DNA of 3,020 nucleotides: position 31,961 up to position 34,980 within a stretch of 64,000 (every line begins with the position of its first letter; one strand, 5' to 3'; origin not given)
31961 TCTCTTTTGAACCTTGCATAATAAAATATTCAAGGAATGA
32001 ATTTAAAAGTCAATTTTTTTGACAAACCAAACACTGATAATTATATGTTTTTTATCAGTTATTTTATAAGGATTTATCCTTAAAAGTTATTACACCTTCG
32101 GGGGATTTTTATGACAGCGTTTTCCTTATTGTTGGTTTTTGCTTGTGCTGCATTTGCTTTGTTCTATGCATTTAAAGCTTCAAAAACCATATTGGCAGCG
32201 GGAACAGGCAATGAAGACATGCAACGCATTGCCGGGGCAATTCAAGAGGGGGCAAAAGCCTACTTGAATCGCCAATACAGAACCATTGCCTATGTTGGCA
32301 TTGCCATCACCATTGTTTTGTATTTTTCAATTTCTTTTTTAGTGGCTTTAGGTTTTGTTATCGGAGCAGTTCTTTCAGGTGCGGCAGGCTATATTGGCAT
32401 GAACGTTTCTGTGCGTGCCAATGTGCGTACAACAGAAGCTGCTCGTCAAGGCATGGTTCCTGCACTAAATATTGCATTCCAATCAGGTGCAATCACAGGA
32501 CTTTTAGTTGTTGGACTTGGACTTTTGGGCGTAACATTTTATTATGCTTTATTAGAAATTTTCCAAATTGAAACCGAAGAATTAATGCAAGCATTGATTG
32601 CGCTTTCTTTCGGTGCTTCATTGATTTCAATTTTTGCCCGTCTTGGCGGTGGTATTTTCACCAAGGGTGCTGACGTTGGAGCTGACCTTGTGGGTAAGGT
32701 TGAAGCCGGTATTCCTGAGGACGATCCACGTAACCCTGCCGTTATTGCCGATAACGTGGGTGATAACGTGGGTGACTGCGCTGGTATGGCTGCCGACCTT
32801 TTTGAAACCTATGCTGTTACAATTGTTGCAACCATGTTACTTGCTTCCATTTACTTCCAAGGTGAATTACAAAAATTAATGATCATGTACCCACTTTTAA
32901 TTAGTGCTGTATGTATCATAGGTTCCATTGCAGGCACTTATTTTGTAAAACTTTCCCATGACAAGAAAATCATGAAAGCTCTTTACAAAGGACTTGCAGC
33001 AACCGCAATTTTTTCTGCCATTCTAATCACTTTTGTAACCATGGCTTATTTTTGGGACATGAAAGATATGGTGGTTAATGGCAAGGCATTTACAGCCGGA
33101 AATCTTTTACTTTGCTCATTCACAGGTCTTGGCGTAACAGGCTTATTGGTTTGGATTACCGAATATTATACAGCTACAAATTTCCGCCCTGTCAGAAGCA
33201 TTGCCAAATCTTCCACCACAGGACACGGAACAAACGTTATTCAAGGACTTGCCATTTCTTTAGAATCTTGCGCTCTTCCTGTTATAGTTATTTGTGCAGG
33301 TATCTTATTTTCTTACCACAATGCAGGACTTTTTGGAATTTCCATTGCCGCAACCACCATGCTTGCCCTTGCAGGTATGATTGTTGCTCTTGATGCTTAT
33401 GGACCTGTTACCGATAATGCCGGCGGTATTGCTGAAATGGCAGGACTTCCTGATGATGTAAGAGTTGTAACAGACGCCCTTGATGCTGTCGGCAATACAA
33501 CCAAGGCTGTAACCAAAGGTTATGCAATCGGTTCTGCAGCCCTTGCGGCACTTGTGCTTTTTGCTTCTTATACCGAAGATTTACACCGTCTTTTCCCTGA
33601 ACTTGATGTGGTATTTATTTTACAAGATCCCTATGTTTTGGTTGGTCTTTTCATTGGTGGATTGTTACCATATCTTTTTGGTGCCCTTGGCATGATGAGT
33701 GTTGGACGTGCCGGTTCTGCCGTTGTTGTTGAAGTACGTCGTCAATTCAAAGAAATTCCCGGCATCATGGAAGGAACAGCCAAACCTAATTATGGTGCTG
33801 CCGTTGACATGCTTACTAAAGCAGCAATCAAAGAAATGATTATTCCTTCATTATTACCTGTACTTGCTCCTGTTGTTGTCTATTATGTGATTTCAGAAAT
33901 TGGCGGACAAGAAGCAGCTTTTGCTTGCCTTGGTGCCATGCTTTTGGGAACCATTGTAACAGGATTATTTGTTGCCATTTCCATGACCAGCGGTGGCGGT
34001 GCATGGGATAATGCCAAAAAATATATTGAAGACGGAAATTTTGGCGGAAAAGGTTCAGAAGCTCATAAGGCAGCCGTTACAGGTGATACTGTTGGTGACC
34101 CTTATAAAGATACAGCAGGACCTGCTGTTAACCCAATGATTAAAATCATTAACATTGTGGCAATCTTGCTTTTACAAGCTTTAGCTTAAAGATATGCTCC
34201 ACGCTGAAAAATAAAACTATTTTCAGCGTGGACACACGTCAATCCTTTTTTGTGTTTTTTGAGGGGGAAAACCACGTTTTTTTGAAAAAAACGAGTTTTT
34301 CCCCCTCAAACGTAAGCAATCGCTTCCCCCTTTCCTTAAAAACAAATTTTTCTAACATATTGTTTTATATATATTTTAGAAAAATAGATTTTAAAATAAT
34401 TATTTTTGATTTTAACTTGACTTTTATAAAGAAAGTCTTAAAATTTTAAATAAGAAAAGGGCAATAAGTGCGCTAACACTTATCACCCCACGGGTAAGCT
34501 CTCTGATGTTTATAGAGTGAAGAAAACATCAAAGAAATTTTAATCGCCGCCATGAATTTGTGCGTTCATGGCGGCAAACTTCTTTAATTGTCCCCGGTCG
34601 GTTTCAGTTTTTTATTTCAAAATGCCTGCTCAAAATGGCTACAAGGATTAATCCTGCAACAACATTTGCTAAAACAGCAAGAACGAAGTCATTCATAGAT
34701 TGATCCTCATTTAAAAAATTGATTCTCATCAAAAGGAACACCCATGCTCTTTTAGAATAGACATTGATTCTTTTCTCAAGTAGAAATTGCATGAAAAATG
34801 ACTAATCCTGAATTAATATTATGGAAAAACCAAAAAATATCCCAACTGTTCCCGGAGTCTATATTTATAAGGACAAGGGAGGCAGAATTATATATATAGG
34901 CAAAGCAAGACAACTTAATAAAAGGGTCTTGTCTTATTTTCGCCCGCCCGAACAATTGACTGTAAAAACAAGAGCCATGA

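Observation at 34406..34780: Locus A: a 30-aa hydrophobic peptide gene convergent with a promoter-bearing structured antisense element (candidate novel type I toxin-antitoxin family)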

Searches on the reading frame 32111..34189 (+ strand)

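Call 78: search_protein_families(library=pfam, proteins=[window:32111-34189:+], max_evalue=0.00001)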
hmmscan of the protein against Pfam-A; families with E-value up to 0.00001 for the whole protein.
window:32111-34189:+ (692 aa): 1 family
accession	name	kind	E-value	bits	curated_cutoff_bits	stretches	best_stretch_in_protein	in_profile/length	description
PF03030.21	H_PPase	-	8.4e-265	880.9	29.7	1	15-687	2-645/645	Inorganic H+ pyrophosphatase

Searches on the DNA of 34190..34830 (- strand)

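Call 10: search_rna_families(source=window, start=34190, end=34830, threshold=evalue, max_evalue=10, show_alignments=2)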
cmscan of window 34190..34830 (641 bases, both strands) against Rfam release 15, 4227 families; matches with E-value up to 10: 33.
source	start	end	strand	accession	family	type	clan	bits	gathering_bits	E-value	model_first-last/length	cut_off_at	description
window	34254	34310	-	RF04343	Plastid-psbA-2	Cis-reg;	CL00153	35.9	55.8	3.2e-05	1-60/60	no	Plastid-psbA-2 3UTR RNA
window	34258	34310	+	RF00873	mir-550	Gene; miRNA;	-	30.1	81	0.00028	18-69/85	no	mir-550 microRNA precursor family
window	34258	34310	-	RF00873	mir-550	Gene; miRNA;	-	26.1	81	0.0038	18-69/85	no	mir-550 microRNA precursor family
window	34257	34311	-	RF02520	mir-965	Gene; miRNA;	-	26.1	43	0.0056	1-76/76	no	mir-965 microRNA precursor family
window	34259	34389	+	RF02638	EF0605_EF0606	Gene; sRNA;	-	22.8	219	0.051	1-179/179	no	Enterococcus sRNA EF0605_EF0606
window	34253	34314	+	RF03598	MIR6024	Gene; miRNA;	-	22.4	72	0.051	1-99/99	no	MIR6024 microRNA precursor family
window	34250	34317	+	RF03338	MIR4416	Gene; miRNA;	-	21.7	70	0.038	1-147/147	no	MIR4416 microRNA precursor family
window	34257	34311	-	RF03590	mir-2009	Gene; miRNA;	-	21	90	0.069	14-70/83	no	mir-2009 microRNA precursor family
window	34207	34305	-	RF02815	Lig_thermometer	Cis-reg; thermoregulator;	-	19.5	51.5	2.8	1-205/205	no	Lig 5' UTR thermometer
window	34640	34724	+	RF02307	TtnuCD33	Gene; snRNA; snoRNA; CD-box;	-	19.5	80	3.7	1-74/74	no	Tetrahymena snoRNA TtnuCD33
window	34257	34310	-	RF04248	MIR7486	Gene; miRNA;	-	19.4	67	1.2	1-87/87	no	MIR7486 microRNA precursor family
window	34511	34540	+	RF01604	plasmodium_snoR28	Gene; snRNA; snoRNA; CD-box;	-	19.3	63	3.6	1-78/78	no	small nucleolar RNA snoR28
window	34194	34300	+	RF01820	RsaE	Gene; sRNA;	-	18.7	79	1.5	1-112/112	no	RNA Staph. aureus E (RoxS)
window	34255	34310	+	RF00876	mir-684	Gene; miRNA;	-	18.3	100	0.85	15-73/86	no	mir-684 microRNA precursor family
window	34262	34308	+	RF04127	MIR8007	Gene; miRNA;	-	17.8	195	0.69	1-226/226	no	MIR8007 microRNA precursor family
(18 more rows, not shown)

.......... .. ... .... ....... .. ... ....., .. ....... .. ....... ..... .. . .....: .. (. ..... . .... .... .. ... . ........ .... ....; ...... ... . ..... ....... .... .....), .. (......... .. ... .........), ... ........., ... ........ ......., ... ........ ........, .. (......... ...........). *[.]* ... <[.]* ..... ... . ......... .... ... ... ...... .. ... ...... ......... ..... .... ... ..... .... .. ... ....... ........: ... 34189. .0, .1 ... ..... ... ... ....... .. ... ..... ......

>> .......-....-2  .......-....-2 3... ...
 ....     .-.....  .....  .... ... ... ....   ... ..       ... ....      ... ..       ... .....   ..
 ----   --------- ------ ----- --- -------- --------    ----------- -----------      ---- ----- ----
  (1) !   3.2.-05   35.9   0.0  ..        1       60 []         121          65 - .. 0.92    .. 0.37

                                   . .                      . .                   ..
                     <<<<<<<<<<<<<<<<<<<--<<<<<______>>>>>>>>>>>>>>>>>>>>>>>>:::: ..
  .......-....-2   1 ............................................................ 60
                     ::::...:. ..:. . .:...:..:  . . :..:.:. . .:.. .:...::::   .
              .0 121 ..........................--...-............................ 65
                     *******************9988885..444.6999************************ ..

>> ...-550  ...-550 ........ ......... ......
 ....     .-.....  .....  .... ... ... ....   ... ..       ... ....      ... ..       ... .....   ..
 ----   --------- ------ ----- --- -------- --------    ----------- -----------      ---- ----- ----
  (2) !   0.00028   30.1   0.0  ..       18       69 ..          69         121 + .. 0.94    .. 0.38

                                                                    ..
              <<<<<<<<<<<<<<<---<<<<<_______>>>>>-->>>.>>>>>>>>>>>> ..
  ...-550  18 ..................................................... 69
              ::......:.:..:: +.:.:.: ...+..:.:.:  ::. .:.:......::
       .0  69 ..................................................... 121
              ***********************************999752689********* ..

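Call 24: search_dna_similar(query=window:34400-34800:-, collection=phages, mode=distant, max_evalue=0.01)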
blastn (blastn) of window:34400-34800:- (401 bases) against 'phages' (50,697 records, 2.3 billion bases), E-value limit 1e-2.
No match.

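Call 25: search_dna_similar(query=window:34400-34800:-, collection=plasmids, mode=distant, max_evalue=0.01)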
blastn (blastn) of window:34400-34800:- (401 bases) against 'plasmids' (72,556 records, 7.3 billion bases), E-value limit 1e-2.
No match.

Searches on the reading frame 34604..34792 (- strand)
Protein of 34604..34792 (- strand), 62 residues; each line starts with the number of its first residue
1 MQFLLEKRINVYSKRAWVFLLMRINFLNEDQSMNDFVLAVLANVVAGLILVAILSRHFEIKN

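Call 16: find_encoding_contigs(protein=window:34604-34792:-, flank=3000, max_places=6)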
Protein window:34604-34792:- (62 aa): no gene with exactly this product is on record in the collection.

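Call 18: search_protein_families(library=pfam, proteins=[window:34604-34792:-], max_evalue=10)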
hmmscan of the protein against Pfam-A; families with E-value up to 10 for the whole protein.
window:34604-34792:- (62 aa): 1 family
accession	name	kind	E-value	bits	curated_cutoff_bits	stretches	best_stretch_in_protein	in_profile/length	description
PF06785.16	UPF0242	-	0.08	13.4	33.5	1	3-56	3-56/194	Uncharacterised protein family (UPF0242) N-terminus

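Call 19: search_protein_families(library=ncbifam, proteins=[window:34604-34792:-], max_evalue=10)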
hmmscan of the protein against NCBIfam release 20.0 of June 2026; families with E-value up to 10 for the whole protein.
window:34604-34792:- (62 aa): 1 family
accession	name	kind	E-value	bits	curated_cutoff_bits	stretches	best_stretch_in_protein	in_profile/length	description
NF047374.1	CD_typeI_toxin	equivalog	0.009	16.4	60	1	33-51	1-19/51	type I toxin-antitoxin system toxin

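Call 20: find_homologous_proteins(query=window:34604-34792:-, max_evalue=10)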
Query window:34604-34792:-: no candidate shares three 5-residue words with the query. No homologue found.

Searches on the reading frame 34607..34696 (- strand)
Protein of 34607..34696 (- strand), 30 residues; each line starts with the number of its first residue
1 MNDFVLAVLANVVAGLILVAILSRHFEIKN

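Call 18: search_protein_families(library=pfam, proteins=[window:34607-34696:-], max_evalue=10)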
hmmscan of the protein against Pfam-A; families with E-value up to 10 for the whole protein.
seq(30 aa): 0 families

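Call 19: search_protein_families(library=ncbifam, proteins=[window:34607-34696:-], max_evalue=10)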
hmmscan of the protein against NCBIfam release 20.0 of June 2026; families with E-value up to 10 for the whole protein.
seq(30 aa): 1 family
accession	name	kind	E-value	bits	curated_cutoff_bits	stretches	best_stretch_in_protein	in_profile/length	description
NF047374.1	CD_typeI_toxin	equivalog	0.0021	18.4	60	1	1-23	1-22/51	type I toxin-antitoxin system toxin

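Call 27: search_dna_similar(query=window:34607-34696:-, collection=phages, mode=protein, max_evalue=10, max_rows=25)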
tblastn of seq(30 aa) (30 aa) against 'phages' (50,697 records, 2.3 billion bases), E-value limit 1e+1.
No match.

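Call 28: search_dna_similar(query=window:34607-34696:-, collection=plasmids, mode=protein, max_evalue=10, max_rows=25)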
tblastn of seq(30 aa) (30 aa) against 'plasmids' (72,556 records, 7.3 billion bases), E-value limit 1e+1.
No match.

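Call 30: find_related_loci(query=A2, collection=genome_contigs, flank=3000)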
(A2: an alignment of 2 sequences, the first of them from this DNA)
Query A2 (30 aa) in genome_contigs; peptide patterns used: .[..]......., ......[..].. (x = any residue, [..] = any of these).
44 stretches matched a pattern, but none encodes a relative of the query by tblastn (E <= 1e-3).

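Call 42: search_protein_families(library=phrogs, proteins=[window:34607-34696:-], max_evalue=10)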
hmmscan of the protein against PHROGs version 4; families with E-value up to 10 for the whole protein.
seq(30 aa): 3 families
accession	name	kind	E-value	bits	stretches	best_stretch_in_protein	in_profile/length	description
phrog_738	-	unknown function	0.00099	20.4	1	1-21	1-21/52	-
phrog_32274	-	unknown function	0.081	14.2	1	9-30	7-27/54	-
phrog_4169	-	unknown function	0.18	13.2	1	3-22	9-28/40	-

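Call 43: search_protein_families(library=padloc, proteins=[window:34607-34696:-], max_evalue=10)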
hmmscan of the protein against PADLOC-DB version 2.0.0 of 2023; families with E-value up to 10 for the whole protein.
seq(30 aa): 0 families

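Call 48: search_protein_representatives(protein=window:34607-34696:-)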
Query: 30 residues. Proteins with E-value up to 0.001 (for the whole library): 1; up to 1e-10: 0; up to 1e-30: 0. The best 1 are listed.
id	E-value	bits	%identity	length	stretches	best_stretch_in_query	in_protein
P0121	5.3e-06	40.2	50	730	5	8-29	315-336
